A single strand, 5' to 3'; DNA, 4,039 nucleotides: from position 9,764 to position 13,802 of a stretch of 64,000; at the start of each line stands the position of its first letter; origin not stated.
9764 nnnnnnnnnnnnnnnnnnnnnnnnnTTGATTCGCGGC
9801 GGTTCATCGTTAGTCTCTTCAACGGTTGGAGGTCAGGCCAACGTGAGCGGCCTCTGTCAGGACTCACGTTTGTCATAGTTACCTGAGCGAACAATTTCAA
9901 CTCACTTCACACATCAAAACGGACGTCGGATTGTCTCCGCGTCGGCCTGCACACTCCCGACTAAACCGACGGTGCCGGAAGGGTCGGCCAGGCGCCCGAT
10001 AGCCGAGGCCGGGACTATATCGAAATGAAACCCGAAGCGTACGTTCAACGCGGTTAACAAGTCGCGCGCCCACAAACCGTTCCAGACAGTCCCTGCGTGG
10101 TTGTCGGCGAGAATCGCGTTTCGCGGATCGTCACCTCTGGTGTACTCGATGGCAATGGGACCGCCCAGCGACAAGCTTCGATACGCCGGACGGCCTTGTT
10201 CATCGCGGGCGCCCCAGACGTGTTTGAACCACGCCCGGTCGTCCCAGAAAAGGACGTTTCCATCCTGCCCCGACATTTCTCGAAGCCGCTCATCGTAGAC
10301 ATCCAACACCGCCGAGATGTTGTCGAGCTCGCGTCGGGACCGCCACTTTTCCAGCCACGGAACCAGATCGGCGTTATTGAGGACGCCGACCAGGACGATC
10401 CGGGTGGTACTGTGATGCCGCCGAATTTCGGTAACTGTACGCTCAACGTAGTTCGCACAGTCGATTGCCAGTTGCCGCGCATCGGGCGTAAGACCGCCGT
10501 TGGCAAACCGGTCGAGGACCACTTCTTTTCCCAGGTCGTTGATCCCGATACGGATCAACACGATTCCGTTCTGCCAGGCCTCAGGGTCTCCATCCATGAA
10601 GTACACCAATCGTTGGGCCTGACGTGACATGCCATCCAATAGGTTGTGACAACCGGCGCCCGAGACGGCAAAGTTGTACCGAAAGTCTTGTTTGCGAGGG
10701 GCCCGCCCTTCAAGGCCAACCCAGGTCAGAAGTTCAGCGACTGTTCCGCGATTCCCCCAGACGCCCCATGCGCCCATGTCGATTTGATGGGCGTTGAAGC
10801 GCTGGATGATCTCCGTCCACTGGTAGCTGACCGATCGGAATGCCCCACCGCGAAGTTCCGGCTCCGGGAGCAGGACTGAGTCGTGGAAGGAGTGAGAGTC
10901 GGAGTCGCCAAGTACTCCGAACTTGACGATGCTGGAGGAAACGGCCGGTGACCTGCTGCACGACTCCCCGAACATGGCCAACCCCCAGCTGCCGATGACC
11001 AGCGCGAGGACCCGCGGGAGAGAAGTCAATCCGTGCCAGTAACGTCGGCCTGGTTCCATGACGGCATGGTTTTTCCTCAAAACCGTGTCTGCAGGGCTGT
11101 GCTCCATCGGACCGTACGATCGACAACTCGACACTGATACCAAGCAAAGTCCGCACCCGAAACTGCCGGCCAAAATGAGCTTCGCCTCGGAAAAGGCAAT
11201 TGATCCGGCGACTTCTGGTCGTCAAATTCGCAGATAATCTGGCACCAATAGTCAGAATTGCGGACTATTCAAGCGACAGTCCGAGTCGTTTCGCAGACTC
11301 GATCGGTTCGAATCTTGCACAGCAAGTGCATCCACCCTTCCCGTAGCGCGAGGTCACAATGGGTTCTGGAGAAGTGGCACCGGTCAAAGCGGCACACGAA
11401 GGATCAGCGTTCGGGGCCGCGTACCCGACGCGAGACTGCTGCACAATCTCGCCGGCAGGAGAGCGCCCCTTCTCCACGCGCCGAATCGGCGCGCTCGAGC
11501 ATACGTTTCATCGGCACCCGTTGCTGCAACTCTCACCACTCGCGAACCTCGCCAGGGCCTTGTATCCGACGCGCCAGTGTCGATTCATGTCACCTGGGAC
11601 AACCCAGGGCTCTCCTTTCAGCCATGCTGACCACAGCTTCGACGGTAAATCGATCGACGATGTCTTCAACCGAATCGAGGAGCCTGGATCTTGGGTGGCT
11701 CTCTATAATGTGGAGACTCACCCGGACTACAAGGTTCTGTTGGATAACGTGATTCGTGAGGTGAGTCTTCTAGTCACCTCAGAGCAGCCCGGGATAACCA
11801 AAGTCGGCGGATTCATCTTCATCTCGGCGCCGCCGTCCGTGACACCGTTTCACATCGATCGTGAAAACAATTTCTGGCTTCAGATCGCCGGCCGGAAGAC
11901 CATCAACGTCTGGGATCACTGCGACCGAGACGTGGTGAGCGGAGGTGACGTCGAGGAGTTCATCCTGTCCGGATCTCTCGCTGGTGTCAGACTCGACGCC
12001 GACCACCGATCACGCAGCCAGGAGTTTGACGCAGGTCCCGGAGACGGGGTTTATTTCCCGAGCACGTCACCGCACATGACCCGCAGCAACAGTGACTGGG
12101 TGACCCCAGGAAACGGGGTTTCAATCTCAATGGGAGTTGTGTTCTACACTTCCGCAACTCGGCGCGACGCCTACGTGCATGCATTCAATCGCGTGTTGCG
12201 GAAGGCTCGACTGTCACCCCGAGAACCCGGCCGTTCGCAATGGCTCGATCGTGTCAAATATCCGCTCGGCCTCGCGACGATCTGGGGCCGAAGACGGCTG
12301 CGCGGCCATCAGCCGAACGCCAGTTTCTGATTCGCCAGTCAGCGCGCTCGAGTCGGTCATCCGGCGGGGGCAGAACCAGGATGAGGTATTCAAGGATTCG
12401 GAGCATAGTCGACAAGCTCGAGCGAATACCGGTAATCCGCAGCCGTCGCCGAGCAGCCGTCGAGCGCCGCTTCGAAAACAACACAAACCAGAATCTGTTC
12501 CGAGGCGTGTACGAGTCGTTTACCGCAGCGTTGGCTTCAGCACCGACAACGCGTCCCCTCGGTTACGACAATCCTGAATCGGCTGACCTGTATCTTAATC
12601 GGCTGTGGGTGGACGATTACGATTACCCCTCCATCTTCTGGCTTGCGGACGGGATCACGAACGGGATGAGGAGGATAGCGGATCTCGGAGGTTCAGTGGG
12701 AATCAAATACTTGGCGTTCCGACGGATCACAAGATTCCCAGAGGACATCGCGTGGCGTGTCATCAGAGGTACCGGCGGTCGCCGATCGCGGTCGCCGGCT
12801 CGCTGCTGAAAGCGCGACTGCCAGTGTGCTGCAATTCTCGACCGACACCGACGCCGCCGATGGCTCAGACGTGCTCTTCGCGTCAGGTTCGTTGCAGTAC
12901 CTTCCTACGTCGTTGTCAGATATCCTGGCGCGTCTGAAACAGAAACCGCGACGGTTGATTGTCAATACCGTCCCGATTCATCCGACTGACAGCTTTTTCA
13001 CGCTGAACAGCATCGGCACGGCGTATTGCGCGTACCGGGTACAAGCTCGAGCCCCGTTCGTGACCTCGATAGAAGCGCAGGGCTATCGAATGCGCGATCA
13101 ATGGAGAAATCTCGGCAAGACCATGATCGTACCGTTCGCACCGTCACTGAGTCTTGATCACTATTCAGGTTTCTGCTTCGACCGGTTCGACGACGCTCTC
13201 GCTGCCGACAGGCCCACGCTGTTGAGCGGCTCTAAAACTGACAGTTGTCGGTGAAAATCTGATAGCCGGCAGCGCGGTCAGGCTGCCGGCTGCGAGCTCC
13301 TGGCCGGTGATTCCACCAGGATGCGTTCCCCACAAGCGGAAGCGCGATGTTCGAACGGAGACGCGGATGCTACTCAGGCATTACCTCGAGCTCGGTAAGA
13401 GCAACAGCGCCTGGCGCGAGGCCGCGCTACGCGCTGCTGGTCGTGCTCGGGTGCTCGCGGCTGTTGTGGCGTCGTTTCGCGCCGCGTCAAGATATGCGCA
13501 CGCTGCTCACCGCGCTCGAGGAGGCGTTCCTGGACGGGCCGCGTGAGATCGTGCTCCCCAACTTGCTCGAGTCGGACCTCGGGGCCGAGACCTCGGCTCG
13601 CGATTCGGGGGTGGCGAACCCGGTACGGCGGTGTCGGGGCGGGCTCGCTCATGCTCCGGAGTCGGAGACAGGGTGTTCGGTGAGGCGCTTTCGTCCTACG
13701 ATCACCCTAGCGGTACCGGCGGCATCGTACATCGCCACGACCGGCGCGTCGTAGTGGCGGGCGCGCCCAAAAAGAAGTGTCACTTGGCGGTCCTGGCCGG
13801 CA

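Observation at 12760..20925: Eight-kb tract with an extraordinary density of frame changes, almost all of the same sign, flanked by long intact genes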

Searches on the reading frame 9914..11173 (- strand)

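Call 21: search_protein_families(library=pfam, proteins=[window:9914-11173:-], max_evalue=0.01)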
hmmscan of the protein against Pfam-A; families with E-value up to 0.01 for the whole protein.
window:9914-11173:- (419 aa): 2 families
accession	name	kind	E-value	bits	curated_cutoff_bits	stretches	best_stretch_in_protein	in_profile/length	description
PF13472.12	Lipase_GDSL_2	-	8.5e-08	33.3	32.9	1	153-316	21-153/178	GDSL-like Lipase/Acylhydrolase family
PF00657.28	Lipase_GDSL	-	1.1e-05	26.2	23.6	1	88-300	4-155/208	GDSL-like Lipase/Acylhydrolase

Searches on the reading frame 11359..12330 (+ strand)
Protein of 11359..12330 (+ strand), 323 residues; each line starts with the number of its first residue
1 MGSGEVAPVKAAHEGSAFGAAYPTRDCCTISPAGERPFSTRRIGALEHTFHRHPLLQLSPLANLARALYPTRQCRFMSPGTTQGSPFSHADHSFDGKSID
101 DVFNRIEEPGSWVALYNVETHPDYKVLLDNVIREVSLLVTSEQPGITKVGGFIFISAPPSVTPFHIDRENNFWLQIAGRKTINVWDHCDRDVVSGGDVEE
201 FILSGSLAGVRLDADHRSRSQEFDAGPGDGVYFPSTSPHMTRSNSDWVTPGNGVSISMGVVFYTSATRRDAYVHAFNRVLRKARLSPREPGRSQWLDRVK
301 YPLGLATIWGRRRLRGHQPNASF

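Call 21: search_protein_families(library=pfam, proteins=[window:11359-12330:+], max_evalue=0.01)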
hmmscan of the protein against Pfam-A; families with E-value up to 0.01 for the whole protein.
window:11359-12330:+ (323 aa): 3 families
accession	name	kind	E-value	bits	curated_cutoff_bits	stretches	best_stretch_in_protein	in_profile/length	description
PF08007.18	JmjC_2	-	0.00034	20.6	22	1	162-249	38-114/127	JmjC domain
PF13621.12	Cupin_8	-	0.0024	18.3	27.4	1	153-241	136-232/252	Cupin-like domain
PF07883.17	Cupin_2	-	0.0036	17.4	27.2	0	220-246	35-61/70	Cupin domain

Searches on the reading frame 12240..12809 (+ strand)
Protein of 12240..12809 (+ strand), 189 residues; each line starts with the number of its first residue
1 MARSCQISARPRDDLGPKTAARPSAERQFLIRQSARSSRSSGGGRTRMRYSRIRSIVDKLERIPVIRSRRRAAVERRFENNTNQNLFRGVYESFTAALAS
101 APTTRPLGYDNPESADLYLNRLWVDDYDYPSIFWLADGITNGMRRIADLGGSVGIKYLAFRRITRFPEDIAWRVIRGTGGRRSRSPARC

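Call 21: search_protein_families(library=pfam, proteins=[window:12240-12809:+], max_evalue=0.01)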
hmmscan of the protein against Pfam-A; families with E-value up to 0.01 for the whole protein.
window:12240-12809:+ (189 aa): 0 families

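Call 33: search_protein_families(library=ncbifam, proteins=[window:12240-12809:+], max_evalue=0.001)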
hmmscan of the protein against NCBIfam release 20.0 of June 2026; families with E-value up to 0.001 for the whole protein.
window:12240-12809:+ (189 aa): 1 family
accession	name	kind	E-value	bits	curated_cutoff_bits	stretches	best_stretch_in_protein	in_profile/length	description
TIGR04325.1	MTase_LIC12133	subfamily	2e-14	53.4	80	1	86-175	1-98/234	methyltransferase, TIGR04325 family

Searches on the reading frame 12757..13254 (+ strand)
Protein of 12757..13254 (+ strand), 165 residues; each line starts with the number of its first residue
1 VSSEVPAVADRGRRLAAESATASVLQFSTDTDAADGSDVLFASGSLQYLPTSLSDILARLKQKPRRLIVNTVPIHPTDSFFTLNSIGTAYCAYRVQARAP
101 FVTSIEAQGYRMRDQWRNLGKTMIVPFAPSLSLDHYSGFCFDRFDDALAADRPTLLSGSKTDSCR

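Call 21: search_protein_families(library=pfam, proteins=[window:12757-13254:+], max_evalue=0.01)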
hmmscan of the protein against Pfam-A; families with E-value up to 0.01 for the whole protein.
window:12757-13254:+ (165 aa): 0 families

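Call 33: search_protein_families(library=ncbifam, proteins=[window:12757-13254:+], max_evalue=0.001)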
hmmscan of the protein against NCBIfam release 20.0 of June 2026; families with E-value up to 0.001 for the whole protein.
window:12757-13254:+ (165 aa): 1 family
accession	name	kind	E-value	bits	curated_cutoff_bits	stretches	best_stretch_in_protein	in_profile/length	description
TIGR04325.1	MTase_LIC12133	subfamily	1.2e-36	126.2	80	1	4-143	99-234/234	methyltransferase, TIGR04325 family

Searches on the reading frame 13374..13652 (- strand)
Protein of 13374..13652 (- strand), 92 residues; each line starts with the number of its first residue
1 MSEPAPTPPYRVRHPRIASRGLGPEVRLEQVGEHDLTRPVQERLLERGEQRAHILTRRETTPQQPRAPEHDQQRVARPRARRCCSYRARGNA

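Call 21: search_protein_families(library=pfam, proteins=[window:13374-13652:-], max_evalue=0.01)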
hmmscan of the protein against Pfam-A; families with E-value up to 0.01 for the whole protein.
window:13374-13652:- (92 aa): 0 families
